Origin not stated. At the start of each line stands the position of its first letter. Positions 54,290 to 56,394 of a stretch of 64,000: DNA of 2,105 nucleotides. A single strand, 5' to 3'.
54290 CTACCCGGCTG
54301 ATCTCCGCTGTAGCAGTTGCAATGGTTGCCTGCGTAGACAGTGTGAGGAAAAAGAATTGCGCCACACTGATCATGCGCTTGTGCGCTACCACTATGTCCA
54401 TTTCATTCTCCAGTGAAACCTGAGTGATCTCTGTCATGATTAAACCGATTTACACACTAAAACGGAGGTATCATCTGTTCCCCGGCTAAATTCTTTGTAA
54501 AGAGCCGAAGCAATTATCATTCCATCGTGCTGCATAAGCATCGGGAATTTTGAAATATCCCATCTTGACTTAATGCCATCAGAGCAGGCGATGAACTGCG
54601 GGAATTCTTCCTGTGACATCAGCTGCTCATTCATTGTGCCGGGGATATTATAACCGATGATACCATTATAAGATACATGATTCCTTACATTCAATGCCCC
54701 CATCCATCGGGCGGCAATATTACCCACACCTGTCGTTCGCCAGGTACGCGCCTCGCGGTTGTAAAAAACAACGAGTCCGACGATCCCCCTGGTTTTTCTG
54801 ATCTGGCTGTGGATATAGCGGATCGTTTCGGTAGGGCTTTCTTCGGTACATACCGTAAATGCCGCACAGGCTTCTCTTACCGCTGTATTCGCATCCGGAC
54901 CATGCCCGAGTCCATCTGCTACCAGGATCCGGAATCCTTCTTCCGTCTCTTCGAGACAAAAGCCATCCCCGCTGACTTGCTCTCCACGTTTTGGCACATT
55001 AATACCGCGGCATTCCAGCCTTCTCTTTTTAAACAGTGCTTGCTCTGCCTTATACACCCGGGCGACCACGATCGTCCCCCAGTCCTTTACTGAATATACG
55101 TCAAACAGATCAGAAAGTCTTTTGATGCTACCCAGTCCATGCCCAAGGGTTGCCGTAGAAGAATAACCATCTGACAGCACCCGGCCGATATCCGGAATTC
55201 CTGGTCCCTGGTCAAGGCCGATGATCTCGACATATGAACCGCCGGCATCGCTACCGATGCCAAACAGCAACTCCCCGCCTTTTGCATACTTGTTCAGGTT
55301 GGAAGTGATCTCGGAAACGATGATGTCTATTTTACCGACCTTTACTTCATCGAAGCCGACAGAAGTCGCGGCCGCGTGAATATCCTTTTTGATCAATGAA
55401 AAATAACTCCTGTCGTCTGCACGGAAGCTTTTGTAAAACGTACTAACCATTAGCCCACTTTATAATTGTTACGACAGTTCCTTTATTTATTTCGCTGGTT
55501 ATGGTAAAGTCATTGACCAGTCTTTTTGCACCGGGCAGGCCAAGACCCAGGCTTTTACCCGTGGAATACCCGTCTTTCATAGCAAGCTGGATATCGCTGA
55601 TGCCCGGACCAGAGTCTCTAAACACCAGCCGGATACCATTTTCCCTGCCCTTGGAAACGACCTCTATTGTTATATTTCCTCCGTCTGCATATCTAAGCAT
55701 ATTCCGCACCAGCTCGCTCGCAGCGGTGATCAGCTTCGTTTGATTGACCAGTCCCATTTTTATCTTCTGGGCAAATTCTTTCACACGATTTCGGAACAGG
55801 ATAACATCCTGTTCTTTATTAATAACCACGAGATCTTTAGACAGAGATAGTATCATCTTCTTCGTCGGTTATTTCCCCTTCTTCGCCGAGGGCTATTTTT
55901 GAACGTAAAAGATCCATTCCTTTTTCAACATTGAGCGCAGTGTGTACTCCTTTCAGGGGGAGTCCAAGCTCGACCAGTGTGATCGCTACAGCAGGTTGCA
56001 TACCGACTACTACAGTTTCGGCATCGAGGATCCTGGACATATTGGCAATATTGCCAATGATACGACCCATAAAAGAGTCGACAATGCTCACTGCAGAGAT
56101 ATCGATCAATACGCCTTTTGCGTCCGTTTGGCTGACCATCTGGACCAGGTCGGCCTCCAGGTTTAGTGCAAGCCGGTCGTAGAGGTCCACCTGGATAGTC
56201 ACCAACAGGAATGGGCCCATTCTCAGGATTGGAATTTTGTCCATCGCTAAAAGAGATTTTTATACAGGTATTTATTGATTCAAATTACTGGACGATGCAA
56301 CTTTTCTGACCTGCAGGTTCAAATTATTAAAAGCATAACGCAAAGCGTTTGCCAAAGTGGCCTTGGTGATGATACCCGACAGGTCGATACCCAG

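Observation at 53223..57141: Stressosome wired to a histidine kinase through a pseudo-RsbT domain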

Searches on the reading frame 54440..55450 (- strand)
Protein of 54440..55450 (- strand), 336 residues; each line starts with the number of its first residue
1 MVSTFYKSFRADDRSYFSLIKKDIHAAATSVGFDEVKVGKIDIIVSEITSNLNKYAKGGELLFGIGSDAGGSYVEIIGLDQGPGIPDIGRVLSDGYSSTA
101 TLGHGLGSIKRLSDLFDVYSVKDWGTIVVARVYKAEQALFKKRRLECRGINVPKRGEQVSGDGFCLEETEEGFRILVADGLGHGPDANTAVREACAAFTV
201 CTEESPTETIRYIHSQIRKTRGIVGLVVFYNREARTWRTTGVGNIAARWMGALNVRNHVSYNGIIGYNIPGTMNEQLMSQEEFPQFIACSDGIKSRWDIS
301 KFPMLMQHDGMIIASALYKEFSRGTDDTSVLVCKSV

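Call 3: search_protein_families(library=pfam, proteins=[window:54440-55450:-], max_evalue=0.1)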
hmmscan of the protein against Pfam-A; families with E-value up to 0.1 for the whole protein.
window:54440-55450:- (336 aa): 2 families
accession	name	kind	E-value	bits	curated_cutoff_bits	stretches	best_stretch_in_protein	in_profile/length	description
PF13581.12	HATPase_c_2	-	9.5e-07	29.3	27.4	1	17-130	8-125/127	Histidine kinase-like ATPase domain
PF07228.17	SpoIIE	-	0.1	13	25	0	170-233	2-71/192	Stage II sporulation protein E (SpoIIE)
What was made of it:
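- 55046..55450 (-): TX N-terminal domain (aa 1-135): a second RsbT-like GHKL kinase domain with intact catalytic boxes (E..TSNL, D.GPG, G.GLGS). It has its own N-terminal motif A.DRS. Pfam HATPase_c_2 at 9.5e-7 (call 3).
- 54440..55003 (-): TX C-terminal domain (aa 150-336): RsbX-type PP2C phosphatase, with the motifs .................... The Pfam SpoIIE match alone is only 0.1 (call 3).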

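Call 4: search_protein_families(library=ncbifam, proteins=[window:54440-55450:-], max_evalue=0.1)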
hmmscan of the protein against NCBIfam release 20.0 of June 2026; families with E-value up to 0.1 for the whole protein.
window:54440-55450:- (336 aa): 3 families
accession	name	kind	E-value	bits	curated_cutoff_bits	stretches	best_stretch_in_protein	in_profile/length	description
TIGR01925.2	spIIAB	equivalog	3.8e-05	23.6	135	1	26-129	23-131/137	anti-sigma F factor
TIGR02865.1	spore_II_E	equivalog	9.7e-05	20.6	490.8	1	151-193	558-601/764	stage II sporulation protein E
NF041045.1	RsbA_anti_sig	subfamily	0.0011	18.3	210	1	12-131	186-301/303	anti-sigma factor RsbA family regulatory protein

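Call 56: search_solved_structures(query=window:54440-55450:-, max_evalue=0.01, show_alignments=2)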
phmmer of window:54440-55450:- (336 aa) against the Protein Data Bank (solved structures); distinct sequences matched with E-value up to 0.01: 2.
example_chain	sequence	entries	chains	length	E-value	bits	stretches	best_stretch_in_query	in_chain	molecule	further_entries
3zt9_A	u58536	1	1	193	1.2e-15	60.6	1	153-332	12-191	Stage II sporulation protein E (SpoIIE)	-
3w40_A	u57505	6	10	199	0.00083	21.7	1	151-246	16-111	Phosphoserine phosphatase RsbX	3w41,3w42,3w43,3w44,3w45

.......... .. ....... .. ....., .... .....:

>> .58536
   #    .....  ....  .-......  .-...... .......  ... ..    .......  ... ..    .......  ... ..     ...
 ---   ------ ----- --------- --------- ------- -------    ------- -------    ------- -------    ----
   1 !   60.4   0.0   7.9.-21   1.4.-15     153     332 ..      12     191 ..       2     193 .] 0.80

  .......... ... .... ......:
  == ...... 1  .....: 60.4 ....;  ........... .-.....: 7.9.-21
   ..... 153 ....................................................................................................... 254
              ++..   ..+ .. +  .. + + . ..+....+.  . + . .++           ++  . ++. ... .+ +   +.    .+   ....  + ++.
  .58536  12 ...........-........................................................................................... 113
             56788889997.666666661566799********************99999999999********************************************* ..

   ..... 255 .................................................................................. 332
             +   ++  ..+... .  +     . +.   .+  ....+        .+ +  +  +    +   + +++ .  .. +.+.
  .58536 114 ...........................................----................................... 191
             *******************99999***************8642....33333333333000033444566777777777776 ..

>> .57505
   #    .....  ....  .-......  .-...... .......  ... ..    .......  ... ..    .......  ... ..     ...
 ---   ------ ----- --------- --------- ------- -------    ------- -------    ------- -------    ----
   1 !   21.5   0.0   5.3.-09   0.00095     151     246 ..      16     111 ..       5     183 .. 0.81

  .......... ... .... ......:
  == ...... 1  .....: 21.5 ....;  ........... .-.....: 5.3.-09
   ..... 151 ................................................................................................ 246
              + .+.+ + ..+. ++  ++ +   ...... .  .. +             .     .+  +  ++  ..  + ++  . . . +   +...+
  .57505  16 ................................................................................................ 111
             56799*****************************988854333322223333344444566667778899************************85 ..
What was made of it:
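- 54440..55003 (-): Matches 3zt9 (Moorella stressosome phosphatase) at 1.2e-15 and 3w40 (B. subtilis RsbX) at 8e-4 (call 56).
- On Stressosome RsbR/RsbS/RsbT module: TX residues 153-332 match MtX 3zt9 at 1.2e-15 and RsbX 3w40 at 8e-4 (call 56).
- Checked: Domain calls come from calls 3, 4 and 56.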

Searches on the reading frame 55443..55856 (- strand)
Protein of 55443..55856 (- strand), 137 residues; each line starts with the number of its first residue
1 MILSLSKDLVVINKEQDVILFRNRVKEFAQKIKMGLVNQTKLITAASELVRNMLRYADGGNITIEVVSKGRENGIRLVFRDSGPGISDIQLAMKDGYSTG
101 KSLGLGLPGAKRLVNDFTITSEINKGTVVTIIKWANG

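Call 3: search_protein_families(library=pfam, proteins=[window:55443-55856:-], max_evalue=0.1)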
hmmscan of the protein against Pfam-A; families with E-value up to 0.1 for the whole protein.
window:55443-55856:- (137 aa): 3 families
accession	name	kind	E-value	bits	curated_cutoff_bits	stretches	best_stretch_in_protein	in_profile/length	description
PF02518.31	HATPase_c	-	5.9e-14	52.9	26.4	1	39-131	3-105/111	Histidine kinase-, DNA gyrase B-, and HSP90-like ATPase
PF13581.12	HATPase_c_2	-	3.9e-08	33.8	27.4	1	18-133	8-127/127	Histidine kinase-like ATPase domain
PF13589.12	HATPase_c_3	-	0.028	14.9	25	1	44-92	5-51/137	Histidine kinase-, DNA gyrase B-, and HSP90-like ATPase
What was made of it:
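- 55443..55856 (-): rsbT: 137 aa GHKL serine kinase. N-box (E48, N52), G1 (D81-G83-G85) and G2 (G104-G106) are invariant in 16 orthologues. Pfam HATPase_c at 5.9e-14 and HATPase_c_2 at 3.9e-8 (call 3).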

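Call 4: search_protein_families(library=ncbifam, proteins=[window:55443-55856:-], max_evalue=0.1)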
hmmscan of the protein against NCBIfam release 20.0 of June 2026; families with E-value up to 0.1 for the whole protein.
window:55443-55856:- (137 aa): 23 families
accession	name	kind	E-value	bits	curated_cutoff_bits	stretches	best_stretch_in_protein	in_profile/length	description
TIGR01925.2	spIIAB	equivalog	3.8e-14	52.8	135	1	12-133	8-134/137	anti-sigma F factor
TIGR02966.1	phoR_proteo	equivalog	1.6e-05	24.1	334.2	1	37-90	225-277/333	phosphate regulon sensor histidine kinase PhoR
NF012163.2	BaeS_SmeS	equivalog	1.8e-05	23.9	500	1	36-92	347-402/457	sensor histidine kinase efflux regulator BaeS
NF007837.0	PRK10549.1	equivalog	2.7e-05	23.1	603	1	37-92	348-402/466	envelope stress sensor histidine kinase BaeS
NF041045.1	RsbA_anti_sig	subfamily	0.00012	21.5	210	1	14-130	187-299/303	anti-sigma factor RsbA family regulatory protein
NF041945.1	LuxN_Vibrio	equivalog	0.0002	19.6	1550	1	36-117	573-659/839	quorum-sensing autoinducer 1 sensor kinase/phosphatase LuxN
NF047405.1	SensHisKinSapS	equivalog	0.00024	20.6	550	1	39-131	225-329/341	two-component system sensor histidine kinase SapS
NF007004.0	PRK09467.1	equivalog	0.00049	19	415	1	23-92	319-382/440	two-component system sensor histidine kinase EnvZ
NF007688.0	PRK10364.1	equivalog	0.00051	18.9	479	1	57-131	368-447/460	two-component system sensor histidine kinase ZraS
NF045903.1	CuHisKinLciSLeg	equivalog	0.00097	18.6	700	1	45-131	255-354/357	copper-responsive two-component system sensor histidine kinase LciS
NF053867.1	SprKinKinDBac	equivalog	0.0012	17.3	775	1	56-131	413-493/500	sporulation kinase KinD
NF012226.0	AdeS_HK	equivalog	0.0013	17.9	500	1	47-88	255-294/353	two-component sensor histidine kinase AdeS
NF045900.1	HisKinCpxALeg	equivalog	0.0014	17.5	800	1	31-92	332-395/451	two-component system sensor histidine kinase CpxA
NF008468.0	PRK11360.1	equivalog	0.0017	16.8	646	1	57-132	523-605/616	two-component system sensor histidine kinase AtoS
NF008235.0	PRK11006.1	equivalog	0.0025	16.8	390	1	30-89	307-364/431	phosphate regulon sensor histidine kinase PhoR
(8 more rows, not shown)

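Call 57: search_solved_structures(query=window:55443-55856:-, max_evalue=0.001)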
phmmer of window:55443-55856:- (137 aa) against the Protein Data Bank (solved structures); distinct sequences matched with E-value up to 0.001: 4.
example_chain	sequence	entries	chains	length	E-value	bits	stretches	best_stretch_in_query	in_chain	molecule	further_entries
1th8_A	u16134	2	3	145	4.4e-06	29.8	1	23-132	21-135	Anti-sigma F factor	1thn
1til_A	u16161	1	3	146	4.7e-06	29.7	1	23-132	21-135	Anti-sigma F factor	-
1l0o_A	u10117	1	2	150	5.1e-06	29.6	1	23-132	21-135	Anti-sigma F factor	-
1tid_A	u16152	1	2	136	5.5e-06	29.5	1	22-131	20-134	Anti-sigma F factor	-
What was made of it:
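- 55443..55856 (-): Matches SpoIIAB at 4e-6 (call 57).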

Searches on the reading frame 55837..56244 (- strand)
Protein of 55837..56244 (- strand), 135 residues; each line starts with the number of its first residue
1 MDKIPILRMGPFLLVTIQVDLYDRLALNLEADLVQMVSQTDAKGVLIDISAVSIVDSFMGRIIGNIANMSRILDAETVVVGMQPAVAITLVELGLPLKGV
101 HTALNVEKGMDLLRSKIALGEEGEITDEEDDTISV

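Call 3: search_protein_families(library=pfam, proteins=[window:55837-56244:-], max_evalue=0.1)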
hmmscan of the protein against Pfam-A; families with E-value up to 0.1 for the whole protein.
window:55837-56244:- (135 aa): 1 family
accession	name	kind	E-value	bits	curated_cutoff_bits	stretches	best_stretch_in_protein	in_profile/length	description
PF01740.26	STAS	-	1.6e-07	31.5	22.6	1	11-106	9-103/106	STAS domain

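Call 4: search_protein_families(library=ncbifam, proteins=[window:55837-56244:-], max_evalue=0.1)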
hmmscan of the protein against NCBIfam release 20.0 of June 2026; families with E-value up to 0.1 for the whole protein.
window:55837-56244:- (135 aa): 3 families
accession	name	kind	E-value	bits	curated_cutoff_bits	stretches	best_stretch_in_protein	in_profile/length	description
NF052652.1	YtvA_fam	equivalog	1.1e-06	28.4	250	1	29-108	162-241/243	YtvA family blue-light photoreceptor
TIGR02886.1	spore_II_AA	equivalog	0.002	18.1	114.75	1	13-88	10-85/106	anti-sigma F factor antagonist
TIGR00377.1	ant_ant_sig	superfamily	0.0023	17.8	53.45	1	14-90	15-91/108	anti-sigma factor antagonist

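Call 83: search_solved_structures(query=window:55837-56244:-, max_evalue=0.01, show_alignments=2)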
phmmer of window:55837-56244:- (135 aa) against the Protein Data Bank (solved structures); distinct sequences matched with E-value up to 0.01: 17.
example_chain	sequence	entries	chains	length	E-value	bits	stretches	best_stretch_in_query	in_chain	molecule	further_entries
6qcm_A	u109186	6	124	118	8.3e-30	107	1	4-117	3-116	RsbS protein | RsbT antagonist protein RsbS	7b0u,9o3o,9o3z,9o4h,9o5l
9o4r_a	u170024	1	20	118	2.3e-29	105.6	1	4-117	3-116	RsbT antagonist protein RsbS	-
6jhk_A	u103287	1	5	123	2.5e-29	105.5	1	3-117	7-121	RsbS negative regulator of sigma-B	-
2vy9_A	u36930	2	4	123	1.7e-24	89.8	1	3-115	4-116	ANTI-SIGMA-FACTOR ANTAGONIST | ANTI-SIGMA-FACTOR ANTAGONIST (STAS) DOMAIN PROTEIN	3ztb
3zxn_A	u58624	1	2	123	6.2e-24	88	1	3-115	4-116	ANTI-SIGMA-FACTOR ANTAGONIST (STAS) DOMAIN PROTEIN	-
7o0i_a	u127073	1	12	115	3.8e-10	43.6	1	4-110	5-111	RsbS, negative regulator of sigma-B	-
6qcm_AB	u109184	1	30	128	4.6e-08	36.8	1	23-112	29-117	RsbR protein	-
6qcm_CB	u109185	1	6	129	4.8e-08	36.8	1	23-112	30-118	RsbR protein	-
6qcm_CD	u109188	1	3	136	5.4e-08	36.6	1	23-112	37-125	RsbR protein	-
7b0u_A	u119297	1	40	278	9.1e-08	35.9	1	23-112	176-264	RsbR protein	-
9o4r_A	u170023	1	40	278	1.2e-07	35.5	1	23-112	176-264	RsbR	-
9o5l_A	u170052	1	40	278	1.2e-07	35.5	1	23-112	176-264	STAS domain-containing protein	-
9o3z_A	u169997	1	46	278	1.2e-07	35.5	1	23-112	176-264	RsbR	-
9o3o_A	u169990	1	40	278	1.2e-07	35.5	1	23-112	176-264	STAS domain-containing protein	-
9o4h_A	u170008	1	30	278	1.6e-07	35.1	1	23-112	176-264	RsbR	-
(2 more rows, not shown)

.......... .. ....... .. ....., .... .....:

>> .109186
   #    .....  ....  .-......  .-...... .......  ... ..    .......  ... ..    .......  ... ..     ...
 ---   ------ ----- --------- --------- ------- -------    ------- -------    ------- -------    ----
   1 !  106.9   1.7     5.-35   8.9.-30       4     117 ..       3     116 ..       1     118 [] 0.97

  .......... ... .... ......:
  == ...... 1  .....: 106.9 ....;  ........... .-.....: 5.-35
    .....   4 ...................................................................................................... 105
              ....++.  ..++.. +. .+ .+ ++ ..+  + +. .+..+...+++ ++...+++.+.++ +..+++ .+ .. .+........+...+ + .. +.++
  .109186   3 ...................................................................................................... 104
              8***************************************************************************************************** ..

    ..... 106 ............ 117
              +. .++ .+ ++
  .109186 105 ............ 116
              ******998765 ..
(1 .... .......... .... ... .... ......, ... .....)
